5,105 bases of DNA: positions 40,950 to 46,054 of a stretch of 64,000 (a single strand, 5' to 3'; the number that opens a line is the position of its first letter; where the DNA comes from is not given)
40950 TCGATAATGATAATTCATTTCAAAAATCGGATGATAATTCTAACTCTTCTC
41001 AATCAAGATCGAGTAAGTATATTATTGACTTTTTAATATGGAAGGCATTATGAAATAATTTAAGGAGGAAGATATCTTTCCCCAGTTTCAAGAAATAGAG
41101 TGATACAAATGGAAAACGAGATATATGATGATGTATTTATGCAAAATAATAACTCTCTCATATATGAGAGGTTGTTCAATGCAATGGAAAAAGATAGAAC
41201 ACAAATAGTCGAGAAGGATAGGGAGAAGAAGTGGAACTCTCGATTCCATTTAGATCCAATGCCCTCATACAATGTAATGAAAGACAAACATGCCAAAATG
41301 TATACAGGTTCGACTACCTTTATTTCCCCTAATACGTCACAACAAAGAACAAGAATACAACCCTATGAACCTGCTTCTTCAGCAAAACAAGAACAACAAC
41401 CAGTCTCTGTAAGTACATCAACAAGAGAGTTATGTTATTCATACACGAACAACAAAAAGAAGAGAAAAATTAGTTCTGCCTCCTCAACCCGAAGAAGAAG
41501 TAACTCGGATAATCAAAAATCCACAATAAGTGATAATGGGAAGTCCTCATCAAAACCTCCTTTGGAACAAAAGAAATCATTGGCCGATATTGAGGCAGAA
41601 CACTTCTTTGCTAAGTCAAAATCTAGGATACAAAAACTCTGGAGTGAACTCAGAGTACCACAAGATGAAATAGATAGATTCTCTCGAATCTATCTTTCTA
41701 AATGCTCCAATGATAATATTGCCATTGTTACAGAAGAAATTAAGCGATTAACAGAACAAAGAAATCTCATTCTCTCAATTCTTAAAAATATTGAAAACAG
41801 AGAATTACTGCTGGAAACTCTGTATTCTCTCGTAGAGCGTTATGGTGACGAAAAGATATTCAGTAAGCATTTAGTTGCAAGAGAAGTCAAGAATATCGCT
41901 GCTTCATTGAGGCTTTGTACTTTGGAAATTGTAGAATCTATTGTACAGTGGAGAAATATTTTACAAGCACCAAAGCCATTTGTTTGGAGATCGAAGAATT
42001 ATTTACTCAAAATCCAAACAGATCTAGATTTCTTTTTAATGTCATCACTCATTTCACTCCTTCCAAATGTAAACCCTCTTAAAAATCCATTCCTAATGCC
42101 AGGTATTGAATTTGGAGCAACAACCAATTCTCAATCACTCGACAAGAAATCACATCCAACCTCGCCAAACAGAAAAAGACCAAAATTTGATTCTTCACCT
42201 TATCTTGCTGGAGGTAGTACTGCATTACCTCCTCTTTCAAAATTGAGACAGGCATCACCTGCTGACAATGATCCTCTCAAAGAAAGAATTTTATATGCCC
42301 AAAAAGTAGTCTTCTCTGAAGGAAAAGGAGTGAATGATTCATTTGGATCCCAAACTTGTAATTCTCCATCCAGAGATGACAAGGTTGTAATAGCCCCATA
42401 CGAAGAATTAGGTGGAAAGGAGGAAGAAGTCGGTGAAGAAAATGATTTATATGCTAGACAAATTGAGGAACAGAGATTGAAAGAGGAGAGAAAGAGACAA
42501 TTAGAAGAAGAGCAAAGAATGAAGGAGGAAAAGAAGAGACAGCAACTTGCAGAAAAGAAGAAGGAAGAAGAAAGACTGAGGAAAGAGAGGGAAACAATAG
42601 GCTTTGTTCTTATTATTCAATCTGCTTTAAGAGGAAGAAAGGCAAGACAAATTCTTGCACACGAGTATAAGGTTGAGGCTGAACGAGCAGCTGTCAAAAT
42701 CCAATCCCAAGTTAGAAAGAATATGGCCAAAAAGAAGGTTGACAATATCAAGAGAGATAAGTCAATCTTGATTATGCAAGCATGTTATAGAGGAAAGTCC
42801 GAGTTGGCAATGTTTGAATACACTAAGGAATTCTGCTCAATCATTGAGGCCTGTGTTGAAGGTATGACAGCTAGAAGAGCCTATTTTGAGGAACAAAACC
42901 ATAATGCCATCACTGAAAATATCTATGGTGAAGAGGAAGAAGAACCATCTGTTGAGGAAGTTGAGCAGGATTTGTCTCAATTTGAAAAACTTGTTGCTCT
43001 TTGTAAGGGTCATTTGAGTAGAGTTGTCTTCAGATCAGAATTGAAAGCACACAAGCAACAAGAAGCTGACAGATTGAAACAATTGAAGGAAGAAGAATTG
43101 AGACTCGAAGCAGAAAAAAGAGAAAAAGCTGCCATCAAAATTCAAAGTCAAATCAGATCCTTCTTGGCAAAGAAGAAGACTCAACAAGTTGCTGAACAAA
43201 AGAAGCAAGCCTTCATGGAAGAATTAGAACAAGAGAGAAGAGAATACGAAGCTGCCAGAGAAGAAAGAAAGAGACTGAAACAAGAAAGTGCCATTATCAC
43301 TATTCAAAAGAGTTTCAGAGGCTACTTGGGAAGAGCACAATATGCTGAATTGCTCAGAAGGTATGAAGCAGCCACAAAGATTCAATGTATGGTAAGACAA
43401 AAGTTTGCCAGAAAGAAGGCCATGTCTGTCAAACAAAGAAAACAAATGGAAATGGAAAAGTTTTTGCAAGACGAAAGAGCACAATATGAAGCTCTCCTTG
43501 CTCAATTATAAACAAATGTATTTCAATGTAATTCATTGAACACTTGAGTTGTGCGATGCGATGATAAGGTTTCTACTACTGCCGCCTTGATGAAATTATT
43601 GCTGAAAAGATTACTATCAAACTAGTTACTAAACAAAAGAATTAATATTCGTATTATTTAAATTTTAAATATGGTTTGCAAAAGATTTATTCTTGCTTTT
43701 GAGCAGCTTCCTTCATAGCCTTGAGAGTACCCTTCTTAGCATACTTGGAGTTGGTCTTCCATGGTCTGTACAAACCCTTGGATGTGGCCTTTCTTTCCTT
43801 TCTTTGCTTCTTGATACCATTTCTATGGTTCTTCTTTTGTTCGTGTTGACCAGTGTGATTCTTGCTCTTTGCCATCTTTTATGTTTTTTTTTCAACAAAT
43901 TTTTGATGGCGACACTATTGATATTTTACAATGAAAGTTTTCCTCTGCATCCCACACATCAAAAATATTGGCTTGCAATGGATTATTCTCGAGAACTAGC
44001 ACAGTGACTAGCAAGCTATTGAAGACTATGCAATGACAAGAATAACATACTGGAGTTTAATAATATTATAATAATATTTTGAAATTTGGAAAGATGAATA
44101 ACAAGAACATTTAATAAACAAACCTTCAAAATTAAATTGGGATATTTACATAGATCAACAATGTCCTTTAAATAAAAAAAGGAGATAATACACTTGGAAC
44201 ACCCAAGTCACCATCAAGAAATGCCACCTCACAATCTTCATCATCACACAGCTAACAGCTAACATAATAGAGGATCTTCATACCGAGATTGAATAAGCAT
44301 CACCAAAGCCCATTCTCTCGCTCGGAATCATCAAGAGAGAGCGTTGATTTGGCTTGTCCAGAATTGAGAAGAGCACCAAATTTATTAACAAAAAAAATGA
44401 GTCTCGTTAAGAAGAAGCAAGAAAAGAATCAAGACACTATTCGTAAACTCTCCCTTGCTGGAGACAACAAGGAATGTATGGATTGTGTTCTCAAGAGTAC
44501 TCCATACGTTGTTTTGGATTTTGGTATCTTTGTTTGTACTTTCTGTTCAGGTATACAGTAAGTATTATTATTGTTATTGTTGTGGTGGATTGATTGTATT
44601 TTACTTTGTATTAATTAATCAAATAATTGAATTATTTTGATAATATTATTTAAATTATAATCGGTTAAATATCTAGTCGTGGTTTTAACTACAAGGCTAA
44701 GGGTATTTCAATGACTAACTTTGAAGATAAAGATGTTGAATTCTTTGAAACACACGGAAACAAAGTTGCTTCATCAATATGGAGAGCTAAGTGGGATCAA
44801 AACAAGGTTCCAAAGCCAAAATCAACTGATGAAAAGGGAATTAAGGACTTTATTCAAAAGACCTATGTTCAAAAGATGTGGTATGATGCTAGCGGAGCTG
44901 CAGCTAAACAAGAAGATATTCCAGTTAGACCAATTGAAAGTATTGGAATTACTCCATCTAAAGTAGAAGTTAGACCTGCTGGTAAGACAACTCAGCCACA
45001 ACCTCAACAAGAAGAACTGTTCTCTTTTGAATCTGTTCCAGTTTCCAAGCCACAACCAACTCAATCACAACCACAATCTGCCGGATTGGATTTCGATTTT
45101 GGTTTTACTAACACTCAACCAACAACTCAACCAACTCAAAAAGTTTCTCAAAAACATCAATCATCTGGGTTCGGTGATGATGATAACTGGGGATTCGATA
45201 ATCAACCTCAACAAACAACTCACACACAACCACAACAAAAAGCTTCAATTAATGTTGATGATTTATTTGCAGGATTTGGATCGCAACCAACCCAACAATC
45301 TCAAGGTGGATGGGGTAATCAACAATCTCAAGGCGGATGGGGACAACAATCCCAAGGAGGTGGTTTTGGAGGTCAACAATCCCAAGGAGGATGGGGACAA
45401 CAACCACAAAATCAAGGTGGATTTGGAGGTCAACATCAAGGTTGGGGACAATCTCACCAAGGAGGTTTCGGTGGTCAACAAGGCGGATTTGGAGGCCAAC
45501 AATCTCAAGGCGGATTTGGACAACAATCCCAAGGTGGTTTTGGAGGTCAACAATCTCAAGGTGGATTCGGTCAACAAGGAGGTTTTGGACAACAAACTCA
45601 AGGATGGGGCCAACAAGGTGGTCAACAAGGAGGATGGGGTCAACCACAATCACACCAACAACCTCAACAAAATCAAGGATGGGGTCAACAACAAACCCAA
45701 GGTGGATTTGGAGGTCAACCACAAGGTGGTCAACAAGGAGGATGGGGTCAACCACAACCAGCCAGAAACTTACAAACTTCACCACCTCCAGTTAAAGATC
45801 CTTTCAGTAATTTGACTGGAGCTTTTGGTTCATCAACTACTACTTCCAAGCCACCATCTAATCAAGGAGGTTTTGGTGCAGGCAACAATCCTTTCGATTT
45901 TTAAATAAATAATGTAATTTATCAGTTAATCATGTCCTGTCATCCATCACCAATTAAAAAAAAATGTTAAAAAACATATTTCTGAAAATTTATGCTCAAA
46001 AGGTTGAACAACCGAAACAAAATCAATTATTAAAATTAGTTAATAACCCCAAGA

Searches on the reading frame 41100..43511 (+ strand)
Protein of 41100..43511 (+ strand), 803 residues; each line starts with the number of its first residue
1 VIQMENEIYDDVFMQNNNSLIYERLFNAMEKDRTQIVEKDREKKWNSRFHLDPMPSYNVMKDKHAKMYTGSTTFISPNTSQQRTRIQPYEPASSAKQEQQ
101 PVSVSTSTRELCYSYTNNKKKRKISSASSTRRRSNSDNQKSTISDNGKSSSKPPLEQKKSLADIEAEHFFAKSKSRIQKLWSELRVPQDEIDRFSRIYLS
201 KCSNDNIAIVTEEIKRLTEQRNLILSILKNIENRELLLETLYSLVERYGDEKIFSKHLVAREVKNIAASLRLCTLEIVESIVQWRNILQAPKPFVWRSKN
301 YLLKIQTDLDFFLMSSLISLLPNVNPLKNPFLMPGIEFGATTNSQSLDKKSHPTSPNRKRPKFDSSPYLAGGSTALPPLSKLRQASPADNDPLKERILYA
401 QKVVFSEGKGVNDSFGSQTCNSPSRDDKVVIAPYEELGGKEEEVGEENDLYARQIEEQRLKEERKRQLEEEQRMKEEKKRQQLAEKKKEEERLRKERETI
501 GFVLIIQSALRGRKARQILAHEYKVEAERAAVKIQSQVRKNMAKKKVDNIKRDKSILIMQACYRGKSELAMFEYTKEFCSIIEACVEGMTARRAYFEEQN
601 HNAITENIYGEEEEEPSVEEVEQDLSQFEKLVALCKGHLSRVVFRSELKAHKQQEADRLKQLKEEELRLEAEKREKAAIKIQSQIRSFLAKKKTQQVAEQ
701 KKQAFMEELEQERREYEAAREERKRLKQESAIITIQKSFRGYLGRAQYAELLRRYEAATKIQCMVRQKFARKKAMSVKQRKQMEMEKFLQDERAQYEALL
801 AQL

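Call 15: search_protein_families(library=pfam, proteins=[window:41100-43511:+], max_evalue=0.01)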
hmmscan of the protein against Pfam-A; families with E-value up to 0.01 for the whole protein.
window:41100-43511:+ (803 aa): 1 family
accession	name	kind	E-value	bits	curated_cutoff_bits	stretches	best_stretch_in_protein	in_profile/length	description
PF00612.33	IQ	-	1.3e-20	71.6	20.3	3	675-693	1-19/21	IQ calmodulin-binding motif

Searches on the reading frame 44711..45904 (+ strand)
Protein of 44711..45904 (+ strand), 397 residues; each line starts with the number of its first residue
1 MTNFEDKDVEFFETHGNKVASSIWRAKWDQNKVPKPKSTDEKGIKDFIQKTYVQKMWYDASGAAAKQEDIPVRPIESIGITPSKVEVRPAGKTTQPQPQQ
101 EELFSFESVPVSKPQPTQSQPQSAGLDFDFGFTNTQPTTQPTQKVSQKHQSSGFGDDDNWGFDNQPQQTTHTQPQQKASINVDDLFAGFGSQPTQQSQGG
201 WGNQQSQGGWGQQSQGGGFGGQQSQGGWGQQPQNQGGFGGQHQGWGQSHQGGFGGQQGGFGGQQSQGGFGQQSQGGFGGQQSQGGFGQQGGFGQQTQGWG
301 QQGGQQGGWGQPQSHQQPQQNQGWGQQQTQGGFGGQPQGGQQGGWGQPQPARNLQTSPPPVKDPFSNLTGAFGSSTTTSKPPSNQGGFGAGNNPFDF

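Call 35: search_protein_families(library=pfam, proteins=[window:44711-45904:+], max_evalue=0.001)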
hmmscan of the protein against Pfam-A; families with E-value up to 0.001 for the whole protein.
window:44711-45904:+ (397 aa): 1 family
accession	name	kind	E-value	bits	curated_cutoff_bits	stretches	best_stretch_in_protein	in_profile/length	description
PF01412.23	ArfGap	-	4.9e-08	33.5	28.7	1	1-60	58-116/117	Putative GTPase activating protein for Arf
